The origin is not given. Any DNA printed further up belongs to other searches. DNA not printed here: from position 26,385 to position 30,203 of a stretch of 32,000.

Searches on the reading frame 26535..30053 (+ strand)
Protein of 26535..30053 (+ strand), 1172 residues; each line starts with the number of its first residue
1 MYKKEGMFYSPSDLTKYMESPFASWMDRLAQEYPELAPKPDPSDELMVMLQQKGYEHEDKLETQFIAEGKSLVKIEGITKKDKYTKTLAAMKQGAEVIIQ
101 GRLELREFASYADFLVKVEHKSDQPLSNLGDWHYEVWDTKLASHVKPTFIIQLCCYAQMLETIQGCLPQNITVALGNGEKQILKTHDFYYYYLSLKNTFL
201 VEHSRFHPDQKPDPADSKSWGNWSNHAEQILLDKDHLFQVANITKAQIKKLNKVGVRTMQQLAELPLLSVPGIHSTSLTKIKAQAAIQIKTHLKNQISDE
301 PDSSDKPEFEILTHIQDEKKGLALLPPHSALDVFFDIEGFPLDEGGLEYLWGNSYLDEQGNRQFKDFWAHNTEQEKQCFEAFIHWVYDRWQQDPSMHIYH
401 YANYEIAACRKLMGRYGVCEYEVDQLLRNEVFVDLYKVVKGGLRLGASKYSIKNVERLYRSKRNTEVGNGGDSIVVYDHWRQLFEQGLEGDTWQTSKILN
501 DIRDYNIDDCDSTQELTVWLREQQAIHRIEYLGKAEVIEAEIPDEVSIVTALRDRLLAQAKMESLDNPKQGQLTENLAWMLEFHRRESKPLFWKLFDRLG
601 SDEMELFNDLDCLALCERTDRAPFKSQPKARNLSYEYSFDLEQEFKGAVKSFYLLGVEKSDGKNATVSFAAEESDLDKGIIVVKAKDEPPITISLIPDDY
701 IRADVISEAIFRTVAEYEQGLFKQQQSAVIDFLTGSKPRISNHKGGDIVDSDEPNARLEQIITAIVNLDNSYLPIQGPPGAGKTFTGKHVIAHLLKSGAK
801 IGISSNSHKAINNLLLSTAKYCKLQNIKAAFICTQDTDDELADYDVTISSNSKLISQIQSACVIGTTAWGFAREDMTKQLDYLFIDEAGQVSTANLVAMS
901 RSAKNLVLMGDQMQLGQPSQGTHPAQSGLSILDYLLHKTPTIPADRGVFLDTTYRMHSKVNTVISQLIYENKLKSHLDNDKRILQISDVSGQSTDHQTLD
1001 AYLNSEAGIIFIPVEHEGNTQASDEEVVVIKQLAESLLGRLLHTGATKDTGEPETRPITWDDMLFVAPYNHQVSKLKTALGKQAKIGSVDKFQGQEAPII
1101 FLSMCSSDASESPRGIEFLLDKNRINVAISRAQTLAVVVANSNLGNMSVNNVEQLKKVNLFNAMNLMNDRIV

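Call 9: search_protein_families(library=pfam, proteins=[window:26535-30053:+], max_evalue=0.01)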
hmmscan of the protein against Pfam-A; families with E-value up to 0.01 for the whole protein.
window:26535-30053:+ (1172 aa): 12 families
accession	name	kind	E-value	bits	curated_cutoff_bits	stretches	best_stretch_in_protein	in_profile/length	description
PF13087.12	AAA_12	-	9.3e-28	97.6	27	1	944-1142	14-194/195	AAA domain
PF13482.12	RNase_H_2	-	1.6e-22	80.7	22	1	333-520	1-164/165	RNase_H superfamily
PF13086.12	AAA_11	-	7.3e-15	55.9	27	2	856-915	188-250/257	AAA domain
PF13604.12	AAA_30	-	1.2e-11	45.1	27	1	760-922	8-135/191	AAA domain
PF13245.12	AAA_19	-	8.7e-09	36.1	25.1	1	767-915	8-129/134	AAA domain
PF01443.25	Viral_helicase1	-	4.4e-05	23.8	21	0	878-920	58-102/228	Viral superfamily 1 RNA helicase core domain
PF13538.12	UvrD_C_2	-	0.00042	20.6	27.4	0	1086-1139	4-52/52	UvrD-like helicase C-terminal domain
PF04851.21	ResIII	-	0.0018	18.7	22.5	0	758-893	12-139/164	Type III restriction enzyme, res subunit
PF20720.3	nSTAND3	-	0.002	18.3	27.2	1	769-815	16-61/155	Novel STAND NTPase 3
PF24883.2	NPHP3_N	-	0.0042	17.7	24.8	0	769-801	21-53/164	Nephrocystin 3, N-terminal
PF25199.1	nSTAND_NTPase5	-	0.0042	17.4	34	0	731-843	2-111/145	Novel STAND NTPase 5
PF05127.21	NAT10_TcmA_helicase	-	0.0083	16.5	22.7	0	775-908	2-118/176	RNA cytidine acetyltransferase NAT10/TcmA, helicase domain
